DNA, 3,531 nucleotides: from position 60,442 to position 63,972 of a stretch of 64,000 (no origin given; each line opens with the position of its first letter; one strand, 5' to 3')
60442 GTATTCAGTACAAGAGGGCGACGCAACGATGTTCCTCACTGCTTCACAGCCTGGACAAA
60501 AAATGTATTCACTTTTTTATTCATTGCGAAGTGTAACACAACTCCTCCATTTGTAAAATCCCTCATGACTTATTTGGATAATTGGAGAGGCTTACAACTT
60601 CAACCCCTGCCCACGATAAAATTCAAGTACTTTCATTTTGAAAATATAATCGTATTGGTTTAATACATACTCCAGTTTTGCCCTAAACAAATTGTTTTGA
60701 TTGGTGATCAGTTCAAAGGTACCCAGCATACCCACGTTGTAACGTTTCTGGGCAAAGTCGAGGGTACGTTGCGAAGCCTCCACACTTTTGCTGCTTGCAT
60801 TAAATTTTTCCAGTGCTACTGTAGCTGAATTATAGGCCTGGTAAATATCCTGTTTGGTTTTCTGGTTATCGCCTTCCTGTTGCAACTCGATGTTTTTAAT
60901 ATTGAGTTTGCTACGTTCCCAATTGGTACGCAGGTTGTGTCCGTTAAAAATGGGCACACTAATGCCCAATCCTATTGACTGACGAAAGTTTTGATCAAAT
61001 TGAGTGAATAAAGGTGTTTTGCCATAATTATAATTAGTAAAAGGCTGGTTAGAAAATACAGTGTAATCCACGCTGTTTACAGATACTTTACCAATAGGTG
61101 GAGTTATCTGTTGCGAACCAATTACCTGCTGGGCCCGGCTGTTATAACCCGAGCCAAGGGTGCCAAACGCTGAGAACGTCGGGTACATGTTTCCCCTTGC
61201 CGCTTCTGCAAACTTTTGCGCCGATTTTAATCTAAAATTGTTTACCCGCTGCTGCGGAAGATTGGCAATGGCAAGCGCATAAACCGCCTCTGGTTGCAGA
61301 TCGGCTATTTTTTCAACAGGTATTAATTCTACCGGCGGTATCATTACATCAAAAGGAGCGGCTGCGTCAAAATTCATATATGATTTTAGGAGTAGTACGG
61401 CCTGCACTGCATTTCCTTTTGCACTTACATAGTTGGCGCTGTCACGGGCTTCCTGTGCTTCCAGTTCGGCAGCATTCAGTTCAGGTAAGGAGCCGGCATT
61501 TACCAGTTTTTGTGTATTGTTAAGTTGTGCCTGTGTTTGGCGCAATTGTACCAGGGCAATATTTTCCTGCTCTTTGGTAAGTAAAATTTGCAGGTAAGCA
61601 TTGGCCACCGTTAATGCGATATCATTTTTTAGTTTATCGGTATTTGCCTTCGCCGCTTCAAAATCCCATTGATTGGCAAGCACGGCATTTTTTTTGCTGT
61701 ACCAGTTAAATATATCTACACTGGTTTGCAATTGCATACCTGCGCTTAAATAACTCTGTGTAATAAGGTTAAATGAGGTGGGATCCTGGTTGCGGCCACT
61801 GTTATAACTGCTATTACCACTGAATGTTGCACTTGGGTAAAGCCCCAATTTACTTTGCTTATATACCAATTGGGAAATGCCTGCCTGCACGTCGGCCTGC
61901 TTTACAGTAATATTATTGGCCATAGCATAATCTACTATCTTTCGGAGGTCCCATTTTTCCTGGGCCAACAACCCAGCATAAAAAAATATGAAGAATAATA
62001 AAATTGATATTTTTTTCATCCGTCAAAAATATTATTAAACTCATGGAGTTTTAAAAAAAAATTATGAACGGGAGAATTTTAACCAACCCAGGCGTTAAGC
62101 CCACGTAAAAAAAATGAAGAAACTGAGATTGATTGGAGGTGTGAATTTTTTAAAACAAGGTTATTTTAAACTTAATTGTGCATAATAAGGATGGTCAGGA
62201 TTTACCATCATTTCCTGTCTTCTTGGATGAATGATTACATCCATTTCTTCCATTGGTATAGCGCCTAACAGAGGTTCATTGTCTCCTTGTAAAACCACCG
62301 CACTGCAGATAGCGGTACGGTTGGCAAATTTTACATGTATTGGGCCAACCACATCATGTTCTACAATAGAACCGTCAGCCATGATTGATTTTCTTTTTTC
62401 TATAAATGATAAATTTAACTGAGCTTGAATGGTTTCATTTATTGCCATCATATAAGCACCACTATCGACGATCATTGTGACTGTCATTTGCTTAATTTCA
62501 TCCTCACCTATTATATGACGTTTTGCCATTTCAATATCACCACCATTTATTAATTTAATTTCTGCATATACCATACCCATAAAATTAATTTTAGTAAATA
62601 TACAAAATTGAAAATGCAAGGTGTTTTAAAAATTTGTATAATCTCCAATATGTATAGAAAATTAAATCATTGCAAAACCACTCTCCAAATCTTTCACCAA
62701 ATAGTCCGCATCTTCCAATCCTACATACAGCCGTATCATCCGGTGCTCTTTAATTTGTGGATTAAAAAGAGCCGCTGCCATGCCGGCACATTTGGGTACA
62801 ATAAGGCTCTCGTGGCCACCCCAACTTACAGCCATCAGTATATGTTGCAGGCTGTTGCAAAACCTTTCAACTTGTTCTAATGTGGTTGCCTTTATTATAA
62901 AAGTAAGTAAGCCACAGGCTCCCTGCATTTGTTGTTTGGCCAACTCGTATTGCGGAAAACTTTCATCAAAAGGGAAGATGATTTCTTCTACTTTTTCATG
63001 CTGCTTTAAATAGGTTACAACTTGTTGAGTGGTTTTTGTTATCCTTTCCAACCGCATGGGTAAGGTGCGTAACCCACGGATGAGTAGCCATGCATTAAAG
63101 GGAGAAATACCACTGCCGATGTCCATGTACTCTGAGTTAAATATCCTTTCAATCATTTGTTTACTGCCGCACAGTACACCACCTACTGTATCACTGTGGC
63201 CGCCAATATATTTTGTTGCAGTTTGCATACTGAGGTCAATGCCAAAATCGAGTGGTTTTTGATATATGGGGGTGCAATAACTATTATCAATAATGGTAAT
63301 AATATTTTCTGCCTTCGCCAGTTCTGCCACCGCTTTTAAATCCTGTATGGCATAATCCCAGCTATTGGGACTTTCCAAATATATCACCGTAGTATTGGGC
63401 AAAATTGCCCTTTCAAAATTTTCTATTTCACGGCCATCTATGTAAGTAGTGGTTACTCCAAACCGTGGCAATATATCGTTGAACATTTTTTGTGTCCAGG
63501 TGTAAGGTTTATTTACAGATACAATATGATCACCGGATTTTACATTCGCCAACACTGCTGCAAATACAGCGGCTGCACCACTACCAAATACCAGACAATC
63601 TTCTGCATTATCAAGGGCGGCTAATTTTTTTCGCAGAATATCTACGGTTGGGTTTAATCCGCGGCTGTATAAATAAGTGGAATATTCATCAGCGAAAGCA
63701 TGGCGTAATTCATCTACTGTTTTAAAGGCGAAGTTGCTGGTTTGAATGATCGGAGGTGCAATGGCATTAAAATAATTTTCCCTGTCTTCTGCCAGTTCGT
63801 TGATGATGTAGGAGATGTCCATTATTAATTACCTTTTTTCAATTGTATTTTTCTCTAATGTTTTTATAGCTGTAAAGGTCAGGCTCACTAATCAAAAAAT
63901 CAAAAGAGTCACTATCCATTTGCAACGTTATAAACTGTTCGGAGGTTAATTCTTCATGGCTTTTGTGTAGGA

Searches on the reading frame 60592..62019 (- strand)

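Call 26: search_protein_families(library=pfam, proteins=[window:60592-62019:-])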
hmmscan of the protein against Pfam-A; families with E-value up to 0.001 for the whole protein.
window:60592-62019:- (475 aa): 1 family
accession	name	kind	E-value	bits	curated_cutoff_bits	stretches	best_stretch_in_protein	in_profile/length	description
PF02321.23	OEP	-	2.6e-37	128.9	22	2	244-460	2-177/187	Outer membrane efflux protein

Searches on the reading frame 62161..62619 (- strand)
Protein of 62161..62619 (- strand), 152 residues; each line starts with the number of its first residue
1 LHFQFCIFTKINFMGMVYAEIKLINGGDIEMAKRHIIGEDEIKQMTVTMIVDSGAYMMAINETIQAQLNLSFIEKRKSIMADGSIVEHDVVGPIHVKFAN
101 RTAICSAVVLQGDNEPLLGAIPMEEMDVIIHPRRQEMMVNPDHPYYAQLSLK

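Call 26: search_protein_families(library=pfam, proteins=[window:62161-62619:-])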
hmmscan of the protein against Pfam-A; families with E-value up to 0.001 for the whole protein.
window:62161-62619:- (152 aa): 2 families
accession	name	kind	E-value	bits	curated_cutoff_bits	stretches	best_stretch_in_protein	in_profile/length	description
PF13975.11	gag-asp_proteas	-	3.9e-06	27.8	28.2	1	42-119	5-86/92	gag-polyprotein putative aspartyl protease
PF13650.11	Asp_protease_2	-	6.7e-06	27.2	24.3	1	42-119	5-87/90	Aspartyl protease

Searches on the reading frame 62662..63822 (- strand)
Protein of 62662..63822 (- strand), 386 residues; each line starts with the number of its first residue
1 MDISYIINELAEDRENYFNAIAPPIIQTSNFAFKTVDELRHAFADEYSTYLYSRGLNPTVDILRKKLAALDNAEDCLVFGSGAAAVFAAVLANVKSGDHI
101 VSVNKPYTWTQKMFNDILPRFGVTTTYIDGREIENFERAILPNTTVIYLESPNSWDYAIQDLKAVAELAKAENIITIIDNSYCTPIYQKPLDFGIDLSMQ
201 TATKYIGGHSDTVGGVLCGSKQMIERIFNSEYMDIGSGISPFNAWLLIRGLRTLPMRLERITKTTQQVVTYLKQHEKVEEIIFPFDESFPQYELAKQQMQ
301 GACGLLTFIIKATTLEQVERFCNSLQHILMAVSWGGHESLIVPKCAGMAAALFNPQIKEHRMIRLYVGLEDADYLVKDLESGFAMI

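Call 26: search_protein_families(library=pfam, proteins=[window:62662-63822:-])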
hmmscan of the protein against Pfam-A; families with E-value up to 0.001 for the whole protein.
window:62662-63822:- (386 aa): 4 families
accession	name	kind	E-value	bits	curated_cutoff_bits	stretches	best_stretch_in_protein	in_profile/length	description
PF01053.26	Cys_Met_Meta_PP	-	3.1e-110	368.7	27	1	14-383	11-380/381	Cys/Met metabolism PLP-dependent enzyme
PF06838.17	Met_gamma_lyase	-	1e-06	28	24.2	1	62-226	59-245/405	Methionine gamma-lyase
PF00266.25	Aminotran_5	-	3.2e-06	26.8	21.5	1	59-231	44-222/371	Aminotransferase class-V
PF00155.27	Aminotran_1_2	-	8.1e-06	25.7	19.7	1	32-205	12-220/361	Aminotransferase class I and II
